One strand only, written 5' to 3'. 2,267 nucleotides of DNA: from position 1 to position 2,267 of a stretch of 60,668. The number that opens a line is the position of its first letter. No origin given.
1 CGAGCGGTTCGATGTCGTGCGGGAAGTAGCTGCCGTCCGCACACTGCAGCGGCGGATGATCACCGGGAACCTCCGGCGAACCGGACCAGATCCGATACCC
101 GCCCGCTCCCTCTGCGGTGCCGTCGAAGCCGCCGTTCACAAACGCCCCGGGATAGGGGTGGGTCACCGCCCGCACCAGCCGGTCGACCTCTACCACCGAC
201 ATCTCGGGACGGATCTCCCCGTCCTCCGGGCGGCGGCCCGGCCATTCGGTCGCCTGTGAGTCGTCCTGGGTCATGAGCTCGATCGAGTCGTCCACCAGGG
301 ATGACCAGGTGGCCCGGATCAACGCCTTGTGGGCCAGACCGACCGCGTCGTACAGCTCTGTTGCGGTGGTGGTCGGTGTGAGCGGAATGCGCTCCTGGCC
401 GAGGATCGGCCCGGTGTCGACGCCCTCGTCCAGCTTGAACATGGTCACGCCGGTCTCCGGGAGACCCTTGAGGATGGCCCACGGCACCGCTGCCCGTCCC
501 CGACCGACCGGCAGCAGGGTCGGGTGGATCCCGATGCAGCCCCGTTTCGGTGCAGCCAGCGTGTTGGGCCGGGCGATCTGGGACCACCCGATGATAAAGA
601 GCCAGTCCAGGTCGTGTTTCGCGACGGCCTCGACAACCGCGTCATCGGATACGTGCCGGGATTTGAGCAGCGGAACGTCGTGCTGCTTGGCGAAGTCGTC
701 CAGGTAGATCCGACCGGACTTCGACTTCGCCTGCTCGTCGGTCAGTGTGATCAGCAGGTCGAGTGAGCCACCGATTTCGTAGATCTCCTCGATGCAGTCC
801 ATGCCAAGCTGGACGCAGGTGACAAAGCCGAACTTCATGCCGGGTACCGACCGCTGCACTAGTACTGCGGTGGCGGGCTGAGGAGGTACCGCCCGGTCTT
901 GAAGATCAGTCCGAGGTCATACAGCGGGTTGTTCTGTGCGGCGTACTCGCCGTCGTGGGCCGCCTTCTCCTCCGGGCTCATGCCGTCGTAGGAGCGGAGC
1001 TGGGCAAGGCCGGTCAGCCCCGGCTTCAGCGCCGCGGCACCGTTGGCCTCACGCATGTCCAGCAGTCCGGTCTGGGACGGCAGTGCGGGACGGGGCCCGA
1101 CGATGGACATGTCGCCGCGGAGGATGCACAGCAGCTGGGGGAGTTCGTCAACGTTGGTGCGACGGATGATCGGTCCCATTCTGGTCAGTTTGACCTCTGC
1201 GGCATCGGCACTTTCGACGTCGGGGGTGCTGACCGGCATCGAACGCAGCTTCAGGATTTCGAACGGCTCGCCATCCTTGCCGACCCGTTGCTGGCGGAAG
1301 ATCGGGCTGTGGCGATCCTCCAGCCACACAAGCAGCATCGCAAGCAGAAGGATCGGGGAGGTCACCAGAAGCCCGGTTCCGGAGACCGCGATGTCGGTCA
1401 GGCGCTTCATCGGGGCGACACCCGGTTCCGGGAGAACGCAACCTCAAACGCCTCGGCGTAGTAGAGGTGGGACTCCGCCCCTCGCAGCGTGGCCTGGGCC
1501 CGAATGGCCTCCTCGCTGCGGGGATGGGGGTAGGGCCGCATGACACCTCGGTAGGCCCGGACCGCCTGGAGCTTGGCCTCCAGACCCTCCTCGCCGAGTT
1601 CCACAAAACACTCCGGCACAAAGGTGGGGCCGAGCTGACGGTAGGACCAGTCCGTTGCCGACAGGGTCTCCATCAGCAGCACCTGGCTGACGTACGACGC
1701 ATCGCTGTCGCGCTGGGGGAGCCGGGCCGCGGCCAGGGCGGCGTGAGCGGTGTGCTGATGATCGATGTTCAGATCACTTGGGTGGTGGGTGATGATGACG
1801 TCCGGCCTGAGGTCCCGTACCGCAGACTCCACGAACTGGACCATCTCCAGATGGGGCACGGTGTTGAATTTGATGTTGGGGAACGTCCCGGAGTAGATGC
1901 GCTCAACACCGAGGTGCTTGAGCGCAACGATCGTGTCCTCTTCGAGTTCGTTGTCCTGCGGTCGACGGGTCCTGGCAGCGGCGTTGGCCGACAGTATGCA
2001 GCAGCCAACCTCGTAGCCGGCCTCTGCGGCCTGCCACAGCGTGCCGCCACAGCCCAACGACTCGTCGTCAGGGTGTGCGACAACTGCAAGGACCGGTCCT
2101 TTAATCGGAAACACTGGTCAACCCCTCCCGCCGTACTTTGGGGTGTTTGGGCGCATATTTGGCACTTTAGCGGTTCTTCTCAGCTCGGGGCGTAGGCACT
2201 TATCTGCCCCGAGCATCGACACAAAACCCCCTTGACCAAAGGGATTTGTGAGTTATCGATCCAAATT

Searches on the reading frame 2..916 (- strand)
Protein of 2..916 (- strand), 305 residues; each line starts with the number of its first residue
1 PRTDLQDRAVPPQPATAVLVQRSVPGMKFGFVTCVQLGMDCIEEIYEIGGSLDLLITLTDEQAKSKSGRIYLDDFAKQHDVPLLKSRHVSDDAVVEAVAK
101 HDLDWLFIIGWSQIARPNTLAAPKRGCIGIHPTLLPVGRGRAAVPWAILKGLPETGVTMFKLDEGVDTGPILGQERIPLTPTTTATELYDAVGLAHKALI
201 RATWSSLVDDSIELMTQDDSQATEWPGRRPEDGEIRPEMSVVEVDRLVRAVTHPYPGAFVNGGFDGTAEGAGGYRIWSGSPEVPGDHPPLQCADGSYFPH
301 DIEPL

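Call 6: search_protein_families(library=pfam, proteins=[window:2-916:-], max_evalue=0.0001)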
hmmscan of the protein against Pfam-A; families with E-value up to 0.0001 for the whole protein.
window:2-916:- (305 aa): 1 family
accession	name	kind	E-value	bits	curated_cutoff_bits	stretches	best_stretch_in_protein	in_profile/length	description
PF00551.24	Formyl_trans_N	-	1.6e-23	83.9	26.1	1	76-202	57-180/181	Formyl transferase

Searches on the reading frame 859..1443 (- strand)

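Call 6: search_protein_families(library=pfam, proteins=[window:859-1443:-], max_evalue=0.0001)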
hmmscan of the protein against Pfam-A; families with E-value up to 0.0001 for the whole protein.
window:859-1443:- (194 aa): 1 family
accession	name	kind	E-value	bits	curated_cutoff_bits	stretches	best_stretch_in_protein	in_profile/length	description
PF02397.22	Bac_transf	-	7.8e-48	162.8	27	1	13-187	1-177/179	Bacterial sugar transferase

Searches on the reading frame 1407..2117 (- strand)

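Call 6: search_protein_families(library=pfam, proteins=[window:1407-2117:-], max_evalue=0.0001)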
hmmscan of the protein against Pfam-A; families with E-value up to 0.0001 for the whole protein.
window:1407-2117:- (236 aa): 1 family
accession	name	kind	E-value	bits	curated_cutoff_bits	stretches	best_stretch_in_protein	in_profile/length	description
PF02585.22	PIG-L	-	3.3e-21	76.6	28.2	1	10-130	1-128/129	GlcNAc-PI de-N-acetylase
